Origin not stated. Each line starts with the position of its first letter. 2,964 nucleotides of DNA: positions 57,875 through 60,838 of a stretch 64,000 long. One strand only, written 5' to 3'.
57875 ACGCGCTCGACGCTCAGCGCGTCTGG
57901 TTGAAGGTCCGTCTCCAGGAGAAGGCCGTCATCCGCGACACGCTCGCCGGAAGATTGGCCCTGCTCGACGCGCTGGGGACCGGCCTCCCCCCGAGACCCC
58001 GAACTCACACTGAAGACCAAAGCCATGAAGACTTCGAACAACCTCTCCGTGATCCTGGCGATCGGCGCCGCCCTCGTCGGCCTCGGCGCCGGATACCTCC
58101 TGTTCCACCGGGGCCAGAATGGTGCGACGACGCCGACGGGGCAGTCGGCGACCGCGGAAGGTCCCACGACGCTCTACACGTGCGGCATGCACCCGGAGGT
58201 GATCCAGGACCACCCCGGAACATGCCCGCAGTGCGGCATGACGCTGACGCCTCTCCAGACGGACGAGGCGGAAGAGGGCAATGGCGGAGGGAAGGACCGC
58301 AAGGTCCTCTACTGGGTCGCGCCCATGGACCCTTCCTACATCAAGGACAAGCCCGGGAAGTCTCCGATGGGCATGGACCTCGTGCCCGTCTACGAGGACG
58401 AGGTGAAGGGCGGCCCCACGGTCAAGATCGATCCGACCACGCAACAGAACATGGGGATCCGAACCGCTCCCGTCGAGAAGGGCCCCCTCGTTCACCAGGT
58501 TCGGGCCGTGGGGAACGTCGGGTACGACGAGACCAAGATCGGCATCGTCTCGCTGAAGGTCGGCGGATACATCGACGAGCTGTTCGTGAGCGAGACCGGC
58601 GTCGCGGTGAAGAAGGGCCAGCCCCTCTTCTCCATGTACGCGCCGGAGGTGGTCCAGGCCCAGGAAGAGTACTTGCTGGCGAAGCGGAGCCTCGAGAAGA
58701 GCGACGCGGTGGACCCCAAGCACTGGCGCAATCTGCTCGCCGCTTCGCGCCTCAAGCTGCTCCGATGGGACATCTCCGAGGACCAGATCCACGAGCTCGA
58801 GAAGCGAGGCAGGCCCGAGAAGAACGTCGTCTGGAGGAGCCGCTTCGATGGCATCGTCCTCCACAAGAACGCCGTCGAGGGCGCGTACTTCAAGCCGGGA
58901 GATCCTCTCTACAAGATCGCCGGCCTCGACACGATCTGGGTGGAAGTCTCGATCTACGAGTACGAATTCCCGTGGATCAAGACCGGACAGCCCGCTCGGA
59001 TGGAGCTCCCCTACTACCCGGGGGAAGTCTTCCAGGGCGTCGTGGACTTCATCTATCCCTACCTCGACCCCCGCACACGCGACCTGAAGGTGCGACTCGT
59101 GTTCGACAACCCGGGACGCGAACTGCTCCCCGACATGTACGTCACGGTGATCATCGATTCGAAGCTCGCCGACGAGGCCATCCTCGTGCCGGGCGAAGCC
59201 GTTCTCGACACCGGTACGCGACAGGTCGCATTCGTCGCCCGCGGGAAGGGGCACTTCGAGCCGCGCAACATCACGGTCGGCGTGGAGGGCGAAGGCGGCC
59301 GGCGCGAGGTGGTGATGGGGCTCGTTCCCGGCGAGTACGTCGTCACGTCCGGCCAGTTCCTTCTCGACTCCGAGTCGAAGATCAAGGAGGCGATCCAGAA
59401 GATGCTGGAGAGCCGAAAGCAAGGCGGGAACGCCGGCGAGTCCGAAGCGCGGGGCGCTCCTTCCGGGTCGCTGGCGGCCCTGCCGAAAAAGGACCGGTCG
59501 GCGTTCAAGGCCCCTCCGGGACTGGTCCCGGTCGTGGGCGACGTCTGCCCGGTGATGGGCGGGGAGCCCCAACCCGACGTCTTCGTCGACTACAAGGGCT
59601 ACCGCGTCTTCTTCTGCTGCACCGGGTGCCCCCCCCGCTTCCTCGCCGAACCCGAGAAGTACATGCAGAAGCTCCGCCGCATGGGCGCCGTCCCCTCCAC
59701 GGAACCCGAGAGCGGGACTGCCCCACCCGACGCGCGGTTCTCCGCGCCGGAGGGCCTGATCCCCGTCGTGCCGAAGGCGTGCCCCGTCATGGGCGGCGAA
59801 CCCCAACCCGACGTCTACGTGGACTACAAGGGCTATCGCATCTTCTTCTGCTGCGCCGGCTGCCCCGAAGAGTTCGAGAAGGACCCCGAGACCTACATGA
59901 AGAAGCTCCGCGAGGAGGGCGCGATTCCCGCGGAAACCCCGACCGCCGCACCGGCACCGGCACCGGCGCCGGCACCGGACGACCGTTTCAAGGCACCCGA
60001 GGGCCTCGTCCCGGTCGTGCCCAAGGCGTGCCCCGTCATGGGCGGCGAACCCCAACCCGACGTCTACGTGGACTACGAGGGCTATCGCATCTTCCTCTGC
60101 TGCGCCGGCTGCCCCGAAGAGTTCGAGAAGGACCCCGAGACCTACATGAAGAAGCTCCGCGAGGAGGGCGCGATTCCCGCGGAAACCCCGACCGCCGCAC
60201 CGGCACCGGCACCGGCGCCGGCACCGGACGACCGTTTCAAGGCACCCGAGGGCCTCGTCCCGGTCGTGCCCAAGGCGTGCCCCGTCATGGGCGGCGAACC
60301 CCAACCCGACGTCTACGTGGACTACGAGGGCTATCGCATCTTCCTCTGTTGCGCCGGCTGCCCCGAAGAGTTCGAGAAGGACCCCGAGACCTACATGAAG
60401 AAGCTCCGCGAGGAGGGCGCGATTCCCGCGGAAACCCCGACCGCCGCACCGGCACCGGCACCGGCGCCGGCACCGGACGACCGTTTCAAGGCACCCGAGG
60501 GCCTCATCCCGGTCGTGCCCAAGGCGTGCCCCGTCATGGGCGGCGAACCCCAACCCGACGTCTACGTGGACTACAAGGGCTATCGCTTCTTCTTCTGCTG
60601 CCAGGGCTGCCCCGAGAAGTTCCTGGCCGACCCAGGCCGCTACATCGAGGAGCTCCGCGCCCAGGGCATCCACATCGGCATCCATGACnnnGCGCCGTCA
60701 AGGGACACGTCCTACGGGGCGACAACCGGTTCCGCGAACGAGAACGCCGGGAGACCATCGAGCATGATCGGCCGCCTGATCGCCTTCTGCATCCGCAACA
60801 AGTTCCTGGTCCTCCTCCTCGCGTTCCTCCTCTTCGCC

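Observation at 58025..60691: CusB-like adaptor with five C-terminal YHS/TRASH metal-binding domains, three generated by a near-perfect 249-bp tandem triplication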

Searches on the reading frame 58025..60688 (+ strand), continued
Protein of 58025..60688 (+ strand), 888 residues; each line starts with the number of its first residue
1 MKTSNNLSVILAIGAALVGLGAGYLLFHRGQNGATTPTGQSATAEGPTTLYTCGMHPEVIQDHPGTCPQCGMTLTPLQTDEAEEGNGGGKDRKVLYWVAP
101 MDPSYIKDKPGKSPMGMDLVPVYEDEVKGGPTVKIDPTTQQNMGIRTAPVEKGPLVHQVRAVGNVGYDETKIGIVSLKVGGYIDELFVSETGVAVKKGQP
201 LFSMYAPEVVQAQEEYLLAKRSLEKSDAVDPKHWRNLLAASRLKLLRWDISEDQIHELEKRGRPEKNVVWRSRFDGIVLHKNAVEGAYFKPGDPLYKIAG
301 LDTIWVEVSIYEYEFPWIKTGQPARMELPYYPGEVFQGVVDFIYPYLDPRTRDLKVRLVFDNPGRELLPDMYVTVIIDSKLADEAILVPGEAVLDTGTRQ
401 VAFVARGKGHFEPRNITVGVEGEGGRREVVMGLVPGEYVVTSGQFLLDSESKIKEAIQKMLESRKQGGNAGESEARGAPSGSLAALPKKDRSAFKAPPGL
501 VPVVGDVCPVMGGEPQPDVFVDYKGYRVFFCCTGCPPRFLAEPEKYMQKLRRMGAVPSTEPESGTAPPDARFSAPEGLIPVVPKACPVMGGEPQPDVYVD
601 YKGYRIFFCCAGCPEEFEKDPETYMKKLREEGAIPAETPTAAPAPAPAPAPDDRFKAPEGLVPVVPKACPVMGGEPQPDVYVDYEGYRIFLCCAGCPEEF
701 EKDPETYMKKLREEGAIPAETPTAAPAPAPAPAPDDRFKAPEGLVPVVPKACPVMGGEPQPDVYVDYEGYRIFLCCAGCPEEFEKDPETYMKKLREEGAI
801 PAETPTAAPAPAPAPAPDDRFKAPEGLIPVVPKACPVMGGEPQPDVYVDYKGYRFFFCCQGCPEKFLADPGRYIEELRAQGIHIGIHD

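Call 51: predict_structure(alignment_id=A1)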
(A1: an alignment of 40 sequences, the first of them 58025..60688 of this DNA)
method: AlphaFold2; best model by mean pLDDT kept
length: 888 residues; sequences in the alignment: 40
mean_pLDDT: 84.0   pTM: 0.44
mean pLDDT of the five models: 84.0, 82.7, 82.2, 81.2, 81.1
residues with pLDDT >= 90: 541; 70-90: 205; 50-70: 41; < 50: 101
segments of 3 or more residues with pLDDT < 50: 1-3, 29-46, 80-89, 127-129, 470-487, 560-567, 638-650, 721-732, 803-816
pLDDT, mean of each block of 10 residues (from residue 1): 62 83 63 35 50 88 91 79 41 79 81 87 62 77 91 95 94 95 97 94 97 98 86 95 96 96 96 94 97 96 96 94 94 94 94 96 90 95 93 88 91 91 92 94 80 76 70 37 43 92 96 96 97 97 96 79 46 89 95 96 96 97 95 69 35 83 91 91 95 92 94 84 33 72 90 91 94 94 93 89 42 53 90 89 95 94 94 89 68
secondary structure, 60 per line:
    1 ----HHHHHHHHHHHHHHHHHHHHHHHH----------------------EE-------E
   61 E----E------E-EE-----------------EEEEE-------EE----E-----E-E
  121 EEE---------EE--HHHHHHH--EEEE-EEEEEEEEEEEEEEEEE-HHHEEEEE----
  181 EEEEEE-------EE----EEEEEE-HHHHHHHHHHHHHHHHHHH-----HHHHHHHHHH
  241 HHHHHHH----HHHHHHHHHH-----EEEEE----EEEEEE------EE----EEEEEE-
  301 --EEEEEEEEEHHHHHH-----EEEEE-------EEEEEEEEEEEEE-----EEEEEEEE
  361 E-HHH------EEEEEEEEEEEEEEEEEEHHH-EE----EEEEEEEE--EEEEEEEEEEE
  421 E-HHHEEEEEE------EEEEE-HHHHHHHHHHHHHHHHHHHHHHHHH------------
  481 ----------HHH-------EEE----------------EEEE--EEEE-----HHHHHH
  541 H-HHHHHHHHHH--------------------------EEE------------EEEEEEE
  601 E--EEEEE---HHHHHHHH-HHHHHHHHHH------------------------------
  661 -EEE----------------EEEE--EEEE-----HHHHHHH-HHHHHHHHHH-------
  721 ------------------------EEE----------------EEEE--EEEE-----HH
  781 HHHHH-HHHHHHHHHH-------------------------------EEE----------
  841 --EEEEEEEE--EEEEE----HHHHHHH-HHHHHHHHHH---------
elements in order (helices of 4 or more, strands of 3 or more residues): H5-28 E94-98 E120-123 H137-143 E146-149 E151-167 E172-176 E181-186 E200-205 H207-225 H231-247 H252-261 E267-271 E276-281 E294-299 E303-311 H312-317 E323-327 E335-347 E353-361 E372-389 E400-407 E410-421 E426-431 E438-442 H444-468 E501-503 E520-523 E526-529 H535-541 H543-552 E579-581 E594-601 E604-608 H612-619 H621-630 E662-664 E681-684 E687-690 H696-702 H704-713 E745-747 E764-767 E770-773 H779-785 H787-796 E828-830 E843-850 E853-857 H862-868 H870-879
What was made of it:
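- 58037..58108 (+): N-terminal membrane-anchor helix (aa 5-28). Helix 5-28 in the AlphaFold2 model (call 51), with a hydrophobic sequence.
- The AlphaFold2 model shows beads on a string (call 51).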

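Call 61: fold_search(model_id=the predicted structure, library=pdb)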
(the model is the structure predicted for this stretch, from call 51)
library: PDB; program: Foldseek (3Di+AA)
matches with E <= 10: 636; with E <= 0.001: 69
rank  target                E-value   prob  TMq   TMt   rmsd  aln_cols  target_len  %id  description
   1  3ne5_C                1.3e-27  1.00  0.31  0.75   5.6       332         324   29  Crystal structure of the CusBA heavy-metal efflux complex from Escherichia coli (released 2011-03-02)
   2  3ne5_B                1.0e-24  1.00  0.28  0.65   6.4       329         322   29  Crystal structure of the CusBA heavy-metal efflux complex from Escherichia coli (released 2011-03-02)
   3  3ow7_A                1.3e-23  1.00  0.27  0.66   5.7       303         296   28  Crystal structure of the membrane fusion protein CusB from Escherichia coli. (released 2010-11-17)
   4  3lnn_A                1.2e-22  1.00  0.19  0.41  14.2       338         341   26  Crystal structure of ZneB from Cupriavidus metallidurans (released 2010-06-30)
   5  3h94_A                2.7e-22  1.00  0.26  0.66   5.7       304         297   28  Crystal structure of the membrane fusion protein CusB from Escherichia coli (released 2009-08-18)
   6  9j3d_D                1.7e-20  1.00  0.23  0.52   8.3       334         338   22  Cryo-EM structure of TMexCD1-TOprJ1 (released 2025-08-13)
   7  6ta5_D                2.2e-19  1.00  0.24  0.53   7.2       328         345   22  OprM-MexA complex from the MexAB-OprM Pseudomonas aeruginosa whole assembly reconstituted in nanodiscs (released 2020-09-16)
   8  9tg4_H                5.8e-19  1.00  0.23  0.50   8.0       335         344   20  Structure of the YbjP lipoprotein bound to the AcrABZ-TolC efflux pump (released 2026-04-08)
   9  9tg4_G                6.4e-19  1.00  0.23  0.52   8.6       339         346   21  Structure of the YbjP lipoprotein bound to the AcrABZ-TolC efflux pump (released 2026-04-08)
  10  6iok_I                6.4e-19  1.00  0.23  0.54   7.6       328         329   21  Cryo-EM structure of multidrug efflux pump MexAB-OprM (0 degree state) (released 2019-04-03)
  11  9tg4_D                1.7e-18  1.00  0.22  0.50   8.7       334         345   22  Structure of the YbjP lipoprotein bound to the AcrABZ-TolC efflux pump (released 2026-04-08)
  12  9tg4_F                1.9e-18  1.00  0.22  0.49   8.7       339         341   20  Structure of the YbjP lipoprotein bound to the AcrABZ-TolC efflux pump (released 2026-04-08)
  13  9a2v_MODEL_1_A        1.9e-18  1.00  0.22  0.44  16.3       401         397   18  Model of E. coli AcrA by in-cell photo-crosslinking MS and deep learning (released 2023-02-24)
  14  9v53_A1               2.4e-18  1.00  0.23  0.52   8.9       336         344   20  Structure of TolC, YbjP, and AcrABZ complex (released 2025-11-05)
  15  6iok_J                2.5e-18  1.00  0.25  0.56   6.8       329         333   21  Cryo-EM structure of multidrug efflux pump MexAB-OprM (0 degree state) (released 2019-04-03)
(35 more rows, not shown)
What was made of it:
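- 58418..59428 (+): Adaptor core (membrane-proximal, beta-barrel, lipoyl and hairpin domains; aa 132-468). Foldseek match to 3ne5_C with TM 0.75 (call 61).
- On CusB-type (HME-RND) periplasmic adaptor: The AlphaFold2 model matches 3ne5_C with TM 0.75 (calls 51, 61).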

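Call 66: search_protein_families(library=pfam, proteins=[P0016, P0047, P0107, P0009, P0030, P0090, P0024], max_evalue=0.001)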
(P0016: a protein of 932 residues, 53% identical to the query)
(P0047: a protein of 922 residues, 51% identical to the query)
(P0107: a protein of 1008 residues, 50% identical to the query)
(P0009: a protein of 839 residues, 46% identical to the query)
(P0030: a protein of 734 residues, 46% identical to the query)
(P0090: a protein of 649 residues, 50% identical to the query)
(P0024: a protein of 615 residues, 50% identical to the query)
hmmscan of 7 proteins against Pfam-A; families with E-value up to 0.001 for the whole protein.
P0016 (932 aa): 4 families
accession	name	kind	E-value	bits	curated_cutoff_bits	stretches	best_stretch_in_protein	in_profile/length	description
PF16576.10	HlyD_D23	-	3.8e-80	268.6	30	1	163-385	2-214/214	Barrel-sandwich domain of CusB or HlyD membrane-fusion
PF19335.5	HMBD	-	9.9e-44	147.4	23.6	4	748-776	1-28/28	Heavy metal binding domain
PF13437.12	HlyD_3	-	1.3e-18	68.1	22.2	1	281-381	1-105/106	HlyD family secretion protein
PF16572.11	HlyD_D4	-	8e-05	22.9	26.4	0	213-275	5-54/55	Long alpha hairpin domain of cation efflux system protein, CusB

P0047 (922 aa): 3 families
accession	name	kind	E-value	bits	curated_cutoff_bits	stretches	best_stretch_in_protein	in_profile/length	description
PF16576.10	HlyD_D23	-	4.6e-79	265.1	30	1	166-388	2-214/214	Barrel-sandwich domain of CusB or HlyD membrane-fusion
PF19335.5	HMBD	-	1.8e-45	153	23.6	6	739-766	2-28/28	Heavy metal binding domain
PF13437.12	HlyD_3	-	4.9e-20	72.7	22.2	1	285-384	2-105/106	HlyD family secretion protein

P0107 (1008 aa): 5 families
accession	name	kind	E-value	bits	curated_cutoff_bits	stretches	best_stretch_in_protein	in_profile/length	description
PF16576.10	HlyD_D23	-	1.6e-81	273.2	30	1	174-395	3-214/214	Barrel-sandwich domain of CusB or HlyD membrane-fusion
PF19335.5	HMBD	-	8.6e-59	195.5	23.6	5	65-90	2-27/28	Heavy metal binding domain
PF13437.12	HlyD_3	-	3.3e-21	76.4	22.2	1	292-392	2-106/106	HlyD family secretion protein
PF25207.1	DUF7837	-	7.4e-05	23.1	27.8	0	659-676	3-20/47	Domain of unknown function (DUF7837)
PF13453.11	Zn_ribbon_TFIIB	-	0.00023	20.9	22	0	618-630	1-13/41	Transcription factor zinc-finger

P0009 (839 aa): 8 families
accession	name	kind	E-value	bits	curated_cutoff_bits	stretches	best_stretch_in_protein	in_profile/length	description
PF19335.5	HMBD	-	8.4e-89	291.5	23.6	8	620-647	2-27/28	Heavy metal binding domain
PF16576.10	HlyD_D23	-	4.5e-76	255.3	30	1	182-404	2-214/214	Barrel-sandwich domain of CusB or HlyD membrane-fusion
PF13437.12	HlyD_3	-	1.2e-15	58.6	22.2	1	300-401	1-106/106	HlyD family secretion protein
PF13878.12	zf-C2H2_3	-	8.3e-11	42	27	0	587-604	12-31/40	zinc-finger of acetyl-transferase ESCO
PF17641.8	ASPRs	-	6.6e-06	26.8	26.3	0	729-764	29-64/118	Ancylostoma-associated secreted protein related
PF23455.1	DUF7129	-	2.3e-05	24.5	30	0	630-652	22-43/45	Domain of unknown function (DUF7129)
PF25207.1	DUF7837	-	0.00021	21.7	27.8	0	79-91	4-16/47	Domain of unknown function (DUF7837)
PF24292.1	DUF7479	-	0.00028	21.4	27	0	588-598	32-42/60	Domain of unknown function (DUF7479)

P0030 (734 aa): 8 families
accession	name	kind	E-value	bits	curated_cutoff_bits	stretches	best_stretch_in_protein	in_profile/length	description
PF16576.10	HlyD_D23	-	6e-73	245.1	30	1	173-394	3-214/214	Barrel-sandwich domain of CusB or HlyD membrane-fusion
PF19335.5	HMBD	-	6.8e-66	218.2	23.6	6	611-638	2-27/28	Heavy metal binding domain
PF13437.12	HlyD_3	-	6.3e-15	56.3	22.2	1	290-391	1-106/106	HlyD family secretion protein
PF13878.12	zf-C2H2_3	-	5e-09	36.3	27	0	72-86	15-29/40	zinc-finger of acetyl-transferase ESCO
PF23455.1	DUF7129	-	4.2e-07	30.1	30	0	561-586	11-36/45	Domain of unknown function (DUF7129)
PF13453.11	Zn_ribbon_TFIIB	-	0.00028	20.6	22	0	579-595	1-17/41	Transcription factor zinc-finger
PF24292.1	DUF7479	-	0.00066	20.2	27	0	579-589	32-42/60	Domain of unknown function (DUF7479)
PF25207.1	DUF7837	-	0.00089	19.6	27.8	0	69-82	4-17/47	Domain of unknown function (DUF7837)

P0090 (649 aa): 6 families
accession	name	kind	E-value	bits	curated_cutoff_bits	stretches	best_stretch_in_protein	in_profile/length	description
PF16576.10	HlyD_D23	-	3e-81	272.2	30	1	150-364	2-214/214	Barrel-sandwich domain of CusB or HlyD membrane-fusion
PF19335.5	HMBD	-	2e-53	178.4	23.6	5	590-617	2-27/28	Heavy metal binding domain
PF13437.12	HlyD_3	-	1.8e-20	74.1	22.2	1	261-360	2-105/106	HlyD family secretion protein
PF13878.12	zf-C2H2_3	-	3.8e-05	23.8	27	0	504-516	15-27/40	zinc-finger of acetyl-transferase ESCO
PF13533.13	Biotin_lipoyl_2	-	0.00013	22.2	29.8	0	263-289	5-31/32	Biotin-lipoyl like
PF12700.13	HlyD_2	-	0.00033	20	25.1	0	133-212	33-107/416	HlyD family secretion protein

P0024 (615 aa): 3 families
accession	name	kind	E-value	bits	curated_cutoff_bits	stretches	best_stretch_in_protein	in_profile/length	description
PF16576.10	HlyD_D23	-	3.5e-87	291.6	30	1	157-379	2-214/214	Barrel-sandwich domain of CusB or HlyD membrane-fusion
PF19335.5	HMBD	-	3e-38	129.9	23.6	4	51-76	2-27/28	Heavy metal binding domain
PF13437.12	HlyD_3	-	2.1e-21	77.1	22.2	1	275-375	1-105/106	HlyD family secretion protein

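Call 71: search_protein_families(library=pfam, proteins=[L001:11996-15676:+, L001:18045-18806:+, L001:15676-18045:+], max_evalue=0.01)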
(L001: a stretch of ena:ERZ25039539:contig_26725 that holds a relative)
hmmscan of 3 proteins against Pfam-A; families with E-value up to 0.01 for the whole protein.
L001:11996-15676:+ (1227 aa): 2 families
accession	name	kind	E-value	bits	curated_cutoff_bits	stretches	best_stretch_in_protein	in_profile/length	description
PF00873.25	ACR_tran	-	2.3e-196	655.1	28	4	205-585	147-499/1021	AcrB/AcrD/AcrF family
PF03176.21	MMPL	-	1.2e-06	28.2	20.5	1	423-584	148-311/333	MMPL family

L001:18045-18806:+ (254 aa): 4 families
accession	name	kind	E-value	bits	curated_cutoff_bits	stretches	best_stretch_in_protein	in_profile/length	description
PF04945.19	YHS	-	3e-14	53.2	30.3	1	212-239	18-45/47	YHS domain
PF24273.1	TRASH_HVO_1752_C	-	5e-09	36.6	27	2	203-232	9-38/47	HVO_1752, C-terminal TRASH domain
PF12018.13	FAP206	-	0.00049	20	33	0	57-90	219-252/272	Domain of unknown function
PF12156.14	ATPase-cat_bd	-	0.0026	18.9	27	0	134-152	15-33/86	Putative metal-binding domain of cation transport ATPase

L001:15676-18045:+ (790 aa): 7 families
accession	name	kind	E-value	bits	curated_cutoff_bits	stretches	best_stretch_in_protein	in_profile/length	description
PF00122.25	E1-E2_ATPase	-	3.5e-58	196.5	28.1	1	258-438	2-180/181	E1-E2 ATPase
PF00702.32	Hydrolase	-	5.1e-37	128.6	26.4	1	455-671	1-190/191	haloacid dehalogenase-like hydrolase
PF19335.5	HMBD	-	2.6e-13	50.1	23.6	1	71-95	2-26/28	Heavy metal binding domain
PF04945.19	YHS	-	5.3e-12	46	30.3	1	9-52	2-45/47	YHS domain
PF08282.18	Hydrolase_3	-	6.7e-06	26.5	20.9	1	644-702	191-253/255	haloacid dehalogenase-like hydrolase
PF12710.13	HAD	-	7.7e-06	26.9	27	1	596-668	88-188/189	haloacid dehalogenase-like hydrolase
PF24273.1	TRASH_HVO_1752_C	-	1.1e-05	25.9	27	1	12-45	6-38/47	HVO_1752, C-terminal TRASH domain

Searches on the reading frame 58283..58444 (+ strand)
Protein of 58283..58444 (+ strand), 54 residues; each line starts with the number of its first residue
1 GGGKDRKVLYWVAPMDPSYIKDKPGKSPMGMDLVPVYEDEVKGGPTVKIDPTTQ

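Call 33: search_protein_families(library=pfam, proteins=[window:58283-58444:+], max_evalue=0.01)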
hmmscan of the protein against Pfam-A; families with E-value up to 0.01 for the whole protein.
seq(54 aa): 1 family
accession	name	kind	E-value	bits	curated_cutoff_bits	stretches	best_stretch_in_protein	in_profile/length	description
PF19335.5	HMBD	-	1.8e-09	37.8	23.6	1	10-36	1-28/28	Heavy metal binding domain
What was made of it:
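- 58304..58393 (+): CusB N-terminal metal site (aa 94-123, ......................). It is also hit by the HMBD model. Pfam HMBD at 1.8e-9 (call 33).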

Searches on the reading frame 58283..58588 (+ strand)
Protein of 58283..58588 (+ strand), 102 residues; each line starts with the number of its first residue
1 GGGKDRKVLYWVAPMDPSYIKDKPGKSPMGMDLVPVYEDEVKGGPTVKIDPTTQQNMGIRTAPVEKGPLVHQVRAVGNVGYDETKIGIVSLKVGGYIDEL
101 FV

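Call 72: search_solved_structures(query=window:58283-58588:+, max_evalue=0.001, show_alignments=1)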
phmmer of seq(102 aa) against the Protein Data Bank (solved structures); distinct sequences matched with E-value up to 0.001: 4.
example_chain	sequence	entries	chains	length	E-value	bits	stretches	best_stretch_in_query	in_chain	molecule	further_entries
3h94_A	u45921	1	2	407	1.7e-22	83.2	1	5-101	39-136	Cation efflux system protein cusB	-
3ne5_B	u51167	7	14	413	1.7e-22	83.1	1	5-101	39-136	Cation efflux system protein cusB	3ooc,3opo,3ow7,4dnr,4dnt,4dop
5a4g_A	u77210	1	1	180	1.9e-14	57.3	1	6-71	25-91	SILB, SILVER EFFLUX PROTEIN, MFP COMPONENT OF THE THREE COMPONENTS PROTON ANTIPORTER METAL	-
3t51_B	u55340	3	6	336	3.8e-08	37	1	46-101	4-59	Cation efflux system protein CusB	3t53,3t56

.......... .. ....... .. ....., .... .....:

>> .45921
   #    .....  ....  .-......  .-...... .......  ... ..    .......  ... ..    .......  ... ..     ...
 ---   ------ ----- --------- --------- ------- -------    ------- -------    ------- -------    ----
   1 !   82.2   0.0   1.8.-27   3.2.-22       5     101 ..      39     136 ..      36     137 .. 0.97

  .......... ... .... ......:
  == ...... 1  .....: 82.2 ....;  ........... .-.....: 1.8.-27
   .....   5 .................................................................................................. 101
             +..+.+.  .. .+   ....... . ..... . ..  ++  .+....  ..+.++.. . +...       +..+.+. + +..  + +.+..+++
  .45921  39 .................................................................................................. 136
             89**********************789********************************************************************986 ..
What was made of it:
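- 58304..58393 (+): Aligned to E. coli CusB, with the M49/M64/M66 equivalents conserved (call 72).
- On CusB-type (HME-RND) periplasmic adaptor: The alignment to 3h94_A reads APM / SP-MGMD against DPM / SPFMDMD, so all three Met are conserved (call 72).
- The equivalents of CusB M49/M64/M66 are conserved (call 72).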
